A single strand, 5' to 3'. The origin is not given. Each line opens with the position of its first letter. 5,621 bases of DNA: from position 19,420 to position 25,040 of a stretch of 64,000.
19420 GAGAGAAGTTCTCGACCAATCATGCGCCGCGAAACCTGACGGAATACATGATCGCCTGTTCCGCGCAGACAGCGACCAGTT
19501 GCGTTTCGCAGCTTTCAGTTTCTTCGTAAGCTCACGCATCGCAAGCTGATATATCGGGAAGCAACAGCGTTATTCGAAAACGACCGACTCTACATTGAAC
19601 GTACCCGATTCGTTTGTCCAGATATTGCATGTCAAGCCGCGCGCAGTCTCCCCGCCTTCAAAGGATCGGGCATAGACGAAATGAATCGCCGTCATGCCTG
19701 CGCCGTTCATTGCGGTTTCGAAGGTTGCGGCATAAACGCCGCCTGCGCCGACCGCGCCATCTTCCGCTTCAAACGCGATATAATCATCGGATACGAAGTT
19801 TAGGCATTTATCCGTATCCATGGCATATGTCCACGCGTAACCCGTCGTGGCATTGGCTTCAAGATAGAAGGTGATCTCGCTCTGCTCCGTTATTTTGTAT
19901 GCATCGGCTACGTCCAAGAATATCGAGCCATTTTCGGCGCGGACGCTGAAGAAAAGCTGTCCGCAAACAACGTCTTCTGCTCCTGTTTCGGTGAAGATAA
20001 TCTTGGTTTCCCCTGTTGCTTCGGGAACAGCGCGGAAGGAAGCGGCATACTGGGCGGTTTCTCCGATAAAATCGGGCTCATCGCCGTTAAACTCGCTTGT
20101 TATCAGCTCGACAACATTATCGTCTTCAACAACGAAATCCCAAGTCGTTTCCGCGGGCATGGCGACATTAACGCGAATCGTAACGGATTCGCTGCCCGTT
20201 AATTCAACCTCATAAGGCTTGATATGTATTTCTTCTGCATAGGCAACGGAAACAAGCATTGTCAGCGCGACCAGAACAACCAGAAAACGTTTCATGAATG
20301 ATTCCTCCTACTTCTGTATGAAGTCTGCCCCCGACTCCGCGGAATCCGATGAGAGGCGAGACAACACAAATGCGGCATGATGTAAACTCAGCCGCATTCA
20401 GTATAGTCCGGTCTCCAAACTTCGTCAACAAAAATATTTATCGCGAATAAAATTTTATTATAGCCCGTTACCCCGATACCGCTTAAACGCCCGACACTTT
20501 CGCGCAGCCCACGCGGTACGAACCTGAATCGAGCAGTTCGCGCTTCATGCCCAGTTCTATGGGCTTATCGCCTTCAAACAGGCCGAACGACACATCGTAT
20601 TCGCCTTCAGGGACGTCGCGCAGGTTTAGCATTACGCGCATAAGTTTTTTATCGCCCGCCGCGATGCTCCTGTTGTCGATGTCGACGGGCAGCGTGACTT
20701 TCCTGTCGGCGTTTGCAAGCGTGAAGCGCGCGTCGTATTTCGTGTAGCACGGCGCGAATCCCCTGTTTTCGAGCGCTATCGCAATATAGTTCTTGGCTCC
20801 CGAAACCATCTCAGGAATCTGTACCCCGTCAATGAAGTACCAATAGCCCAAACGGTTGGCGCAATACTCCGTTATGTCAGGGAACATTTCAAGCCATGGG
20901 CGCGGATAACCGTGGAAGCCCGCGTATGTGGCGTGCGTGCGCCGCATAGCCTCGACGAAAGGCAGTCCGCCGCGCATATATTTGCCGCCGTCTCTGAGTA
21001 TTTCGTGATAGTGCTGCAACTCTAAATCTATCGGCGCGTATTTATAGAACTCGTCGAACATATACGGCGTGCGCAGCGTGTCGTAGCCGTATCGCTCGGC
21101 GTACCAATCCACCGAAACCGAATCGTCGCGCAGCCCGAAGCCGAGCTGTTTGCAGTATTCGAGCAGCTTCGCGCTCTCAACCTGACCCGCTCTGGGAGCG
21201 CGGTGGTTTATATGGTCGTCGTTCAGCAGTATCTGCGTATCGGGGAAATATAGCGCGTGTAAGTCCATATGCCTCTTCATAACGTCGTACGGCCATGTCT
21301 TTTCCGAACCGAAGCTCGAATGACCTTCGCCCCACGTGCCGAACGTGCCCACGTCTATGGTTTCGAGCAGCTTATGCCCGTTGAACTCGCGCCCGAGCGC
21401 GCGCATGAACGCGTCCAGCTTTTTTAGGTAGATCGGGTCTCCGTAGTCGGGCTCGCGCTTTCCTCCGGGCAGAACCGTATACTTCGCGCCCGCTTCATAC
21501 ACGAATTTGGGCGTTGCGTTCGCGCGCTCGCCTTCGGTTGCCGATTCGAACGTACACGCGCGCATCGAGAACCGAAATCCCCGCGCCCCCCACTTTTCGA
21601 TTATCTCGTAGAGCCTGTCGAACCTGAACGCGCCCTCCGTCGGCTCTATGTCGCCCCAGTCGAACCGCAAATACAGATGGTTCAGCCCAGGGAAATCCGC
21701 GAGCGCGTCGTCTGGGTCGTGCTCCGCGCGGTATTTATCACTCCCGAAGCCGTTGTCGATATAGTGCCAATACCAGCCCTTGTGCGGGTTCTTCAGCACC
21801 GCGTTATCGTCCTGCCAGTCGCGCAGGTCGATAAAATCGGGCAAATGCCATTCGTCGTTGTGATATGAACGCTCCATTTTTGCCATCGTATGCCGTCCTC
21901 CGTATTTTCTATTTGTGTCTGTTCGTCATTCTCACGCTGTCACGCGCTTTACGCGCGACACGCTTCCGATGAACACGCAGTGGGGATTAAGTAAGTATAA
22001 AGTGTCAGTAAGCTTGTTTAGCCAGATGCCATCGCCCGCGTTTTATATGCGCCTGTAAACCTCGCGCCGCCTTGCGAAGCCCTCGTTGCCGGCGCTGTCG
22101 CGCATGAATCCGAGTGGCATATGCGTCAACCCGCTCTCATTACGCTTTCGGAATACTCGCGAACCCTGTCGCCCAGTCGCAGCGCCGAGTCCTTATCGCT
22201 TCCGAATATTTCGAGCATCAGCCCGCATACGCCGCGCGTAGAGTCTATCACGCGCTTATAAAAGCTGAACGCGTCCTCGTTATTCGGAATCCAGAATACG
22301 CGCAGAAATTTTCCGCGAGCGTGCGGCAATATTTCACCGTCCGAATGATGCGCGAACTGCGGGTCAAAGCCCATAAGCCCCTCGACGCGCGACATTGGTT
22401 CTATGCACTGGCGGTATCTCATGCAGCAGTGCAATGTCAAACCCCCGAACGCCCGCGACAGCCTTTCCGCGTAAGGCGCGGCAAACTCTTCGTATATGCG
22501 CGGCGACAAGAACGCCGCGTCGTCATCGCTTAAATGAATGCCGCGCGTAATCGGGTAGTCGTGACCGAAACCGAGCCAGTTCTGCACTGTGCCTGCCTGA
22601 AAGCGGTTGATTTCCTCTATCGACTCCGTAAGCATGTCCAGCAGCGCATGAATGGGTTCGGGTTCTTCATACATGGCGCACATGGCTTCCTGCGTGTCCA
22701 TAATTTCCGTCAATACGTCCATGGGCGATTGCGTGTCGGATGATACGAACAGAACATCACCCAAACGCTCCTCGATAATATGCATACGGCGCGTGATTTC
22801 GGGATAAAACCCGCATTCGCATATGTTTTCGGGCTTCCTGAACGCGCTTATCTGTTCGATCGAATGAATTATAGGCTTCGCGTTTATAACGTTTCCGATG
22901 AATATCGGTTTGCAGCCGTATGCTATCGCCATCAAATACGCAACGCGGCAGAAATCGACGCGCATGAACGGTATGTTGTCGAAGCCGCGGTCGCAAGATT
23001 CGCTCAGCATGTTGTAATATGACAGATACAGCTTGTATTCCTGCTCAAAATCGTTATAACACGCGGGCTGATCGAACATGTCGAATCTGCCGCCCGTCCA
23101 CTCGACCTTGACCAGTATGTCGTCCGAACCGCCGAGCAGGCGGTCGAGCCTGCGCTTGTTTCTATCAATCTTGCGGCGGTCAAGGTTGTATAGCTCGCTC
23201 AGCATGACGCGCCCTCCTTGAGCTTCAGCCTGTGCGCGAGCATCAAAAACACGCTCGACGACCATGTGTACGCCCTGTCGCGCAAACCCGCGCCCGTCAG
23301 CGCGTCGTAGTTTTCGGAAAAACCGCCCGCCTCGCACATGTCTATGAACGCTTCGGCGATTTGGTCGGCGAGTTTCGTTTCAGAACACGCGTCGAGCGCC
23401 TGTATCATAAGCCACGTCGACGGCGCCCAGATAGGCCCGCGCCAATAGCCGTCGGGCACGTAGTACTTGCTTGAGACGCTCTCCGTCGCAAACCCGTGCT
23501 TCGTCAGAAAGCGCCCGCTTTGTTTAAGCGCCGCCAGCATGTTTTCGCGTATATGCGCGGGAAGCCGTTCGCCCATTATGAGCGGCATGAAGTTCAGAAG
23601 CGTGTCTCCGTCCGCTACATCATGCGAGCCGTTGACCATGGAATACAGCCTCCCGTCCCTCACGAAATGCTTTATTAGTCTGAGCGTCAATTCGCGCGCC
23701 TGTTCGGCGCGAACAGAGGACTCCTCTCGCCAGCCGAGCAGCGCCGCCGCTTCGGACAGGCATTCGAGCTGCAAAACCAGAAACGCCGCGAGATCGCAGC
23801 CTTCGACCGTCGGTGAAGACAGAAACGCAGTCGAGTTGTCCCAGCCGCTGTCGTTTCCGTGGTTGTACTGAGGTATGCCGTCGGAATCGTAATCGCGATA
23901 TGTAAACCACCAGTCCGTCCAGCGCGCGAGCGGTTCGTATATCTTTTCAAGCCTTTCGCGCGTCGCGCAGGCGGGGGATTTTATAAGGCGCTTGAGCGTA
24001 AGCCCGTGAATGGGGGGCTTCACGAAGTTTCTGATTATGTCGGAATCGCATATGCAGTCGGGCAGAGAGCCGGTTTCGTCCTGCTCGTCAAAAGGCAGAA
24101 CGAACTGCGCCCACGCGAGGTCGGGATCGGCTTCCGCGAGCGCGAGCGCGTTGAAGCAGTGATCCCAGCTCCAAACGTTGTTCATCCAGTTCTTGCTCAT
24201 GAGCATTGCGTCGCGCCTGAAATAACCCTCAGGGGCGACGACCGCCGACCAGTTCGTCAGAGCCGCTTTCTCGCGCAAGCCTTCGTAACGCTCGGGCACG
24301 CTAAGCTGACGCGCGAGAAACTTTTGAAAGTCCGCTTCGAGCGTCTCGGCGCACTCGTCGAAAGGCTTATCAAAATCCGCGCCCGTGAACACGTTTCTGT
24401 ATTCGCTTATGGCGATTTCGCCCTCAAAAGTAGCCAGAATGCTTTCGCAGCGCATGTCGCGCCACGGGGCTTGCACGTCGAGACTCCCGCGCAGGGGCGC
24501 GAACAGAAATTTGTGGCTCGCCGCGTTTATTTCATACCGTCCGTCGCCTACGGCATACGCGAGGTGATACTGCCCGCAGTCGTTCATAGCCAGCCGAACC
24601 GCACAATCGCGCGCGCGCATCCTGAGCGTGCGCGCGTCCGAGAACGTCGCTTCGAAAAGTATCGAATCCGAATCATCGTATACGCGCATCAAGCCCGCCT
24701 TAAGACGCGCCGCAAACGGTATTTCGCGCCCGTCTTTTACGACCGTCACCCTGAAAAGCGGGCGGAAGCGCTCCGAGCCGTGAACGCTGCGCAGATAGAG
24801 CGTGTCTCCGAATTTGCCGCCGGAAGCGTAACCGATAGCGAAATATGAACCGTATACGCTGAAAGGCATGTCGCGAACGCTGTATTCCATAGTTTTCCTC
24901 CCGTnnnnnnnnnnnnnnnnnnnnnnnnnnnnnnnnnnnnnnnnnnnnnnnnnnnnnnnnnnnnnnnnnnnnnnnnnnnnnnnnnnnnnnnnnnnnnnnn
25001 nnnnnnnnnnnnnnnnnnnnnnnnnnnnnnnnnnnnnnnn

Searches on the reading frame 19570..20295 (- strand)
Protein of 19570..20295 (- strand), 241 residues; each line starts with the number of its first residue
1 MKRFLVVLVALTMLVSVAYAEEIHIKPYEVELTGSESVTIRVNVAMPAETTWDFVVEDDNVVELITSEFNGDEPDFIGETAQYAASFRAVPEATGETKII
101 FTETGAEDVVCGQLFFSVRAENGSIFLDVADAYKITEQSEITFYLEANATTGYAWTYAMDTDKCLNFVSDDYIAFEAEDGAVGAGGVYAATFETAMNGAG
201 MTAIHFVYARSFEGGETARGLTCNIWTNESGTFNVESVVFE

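Call 8: search_protein_families(library=pfam, proteins=[window:19570-20295:-], max_evalue=0.001)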
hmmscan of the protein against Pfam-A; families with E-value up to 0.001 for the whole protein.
window:19570-20295:- (241 aa): 1 family
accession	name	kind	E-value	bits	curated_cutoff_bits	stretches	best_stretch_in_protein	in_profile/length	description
PF09394.16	Inhibitor_I42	-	1e-21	77.5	27.2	1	136-218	3-83/91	Chagasin family peptidase inhibitor I42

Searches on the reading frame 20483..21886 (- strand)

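Call 8: search_protein_families(library=pfam, proteins=[window:20483-21886:-], max_evalue=0.001)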
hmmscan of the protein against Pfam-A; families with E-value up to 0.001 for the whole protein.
window:20483-21886:- (467 aa): 2 families
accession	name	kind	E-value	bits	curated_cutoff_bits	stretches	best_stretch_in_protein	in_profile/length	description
PF16116.10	DUF4832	-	1e-13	52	29.2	1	337-441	94-202/216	Domain of unknown function (DUF4832)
PF02449.21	Glyco_hydro_42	-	7.2e-05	22.7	21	1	74-177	31-132/376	Beta-galactosidase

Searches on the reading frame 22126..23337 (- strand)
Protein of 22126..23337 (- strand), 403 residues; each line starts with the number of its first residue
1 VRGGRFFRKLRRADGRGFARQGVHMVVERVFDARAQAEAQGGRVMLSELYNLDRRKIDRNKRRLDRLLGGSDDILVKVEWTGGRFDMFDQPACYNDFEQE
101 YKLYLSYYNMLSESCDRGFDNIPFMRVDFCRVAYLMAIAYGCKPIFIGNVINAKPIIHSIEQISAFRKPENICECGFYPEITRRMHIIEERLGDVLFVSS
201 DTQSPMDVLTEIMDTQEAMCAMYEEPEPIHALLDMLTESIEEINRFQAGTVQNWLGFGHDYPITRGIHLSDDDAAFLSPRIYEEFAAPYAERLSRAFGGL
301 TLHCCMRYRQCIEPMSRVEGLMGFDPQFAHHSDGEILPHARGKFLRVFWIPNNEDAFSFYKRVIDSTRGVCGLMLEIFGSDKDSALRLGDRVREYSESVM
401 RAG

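Call 8: search_protein_families(library=pfam, proteins=[window:22126-23337:-], max_evalue=0.001)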
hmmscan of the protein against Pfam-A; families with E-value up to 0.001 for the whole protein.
window:22126-23337:- (403 aa): 1 family
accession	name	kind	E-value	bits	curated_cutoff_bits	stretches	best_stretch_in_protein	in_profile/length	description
PF01208.23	URO-D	-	8.1e-12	45.2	23.9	1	153-317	96-258/346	Uroporphyrinogen decarboxylase (URO-D)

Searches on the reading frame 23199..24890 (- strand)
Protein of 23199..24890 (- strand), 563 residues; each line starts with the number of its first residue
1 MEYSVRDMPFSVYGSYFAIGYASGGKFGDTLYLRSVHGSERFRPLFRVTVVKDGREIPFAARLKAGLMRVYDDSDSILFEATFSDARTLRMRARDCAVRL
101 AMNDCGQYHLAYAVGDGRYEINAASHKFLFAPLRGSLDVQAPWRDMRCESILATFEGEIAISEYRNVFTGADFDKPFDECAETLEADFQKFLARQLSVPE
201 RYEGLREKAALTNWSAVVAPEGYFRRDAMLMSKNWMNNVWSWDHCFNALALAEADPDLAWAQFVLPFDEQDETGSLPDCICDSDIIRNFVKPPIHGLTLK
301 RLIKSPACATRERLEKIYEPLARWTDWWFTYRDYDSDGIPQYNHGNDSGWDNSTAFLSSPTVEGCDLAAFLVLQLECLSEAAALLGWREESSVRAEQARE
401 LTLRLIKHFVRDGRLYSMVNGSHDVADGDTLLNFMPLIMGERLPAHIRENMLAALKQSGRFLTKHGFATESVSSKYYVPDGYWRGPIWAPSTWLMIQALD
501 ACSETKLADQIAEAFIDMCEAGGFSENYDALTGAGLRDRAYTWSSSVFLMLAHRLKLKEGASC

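Call 8: search_protein_families(library=pfam, proteins=[window:23199-24890:-], max_evalue=0.001)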
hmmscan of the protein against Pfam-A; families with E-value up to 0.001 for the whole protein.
window:23199-24890:- (563 aa): 3 families
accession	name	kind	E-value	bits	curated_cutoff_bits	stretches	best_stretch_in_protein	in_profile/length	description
PF22422.2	MGH1-like_GH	-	7.1e-51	174.3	27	1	238-544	3-356/356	Mannosylglycerate hydrolase MGH1-like glycoside hydrolase domain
PF03200.22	Glyco_hydro_63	-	1.9e-06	27.4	22.4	1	433-552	350-491/492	Glycosyl hydrolase family 63 C-terminal domain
PF01204.24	Trehalase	-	4.4e-06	26.3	21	1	365-521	307-464/512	Trehalase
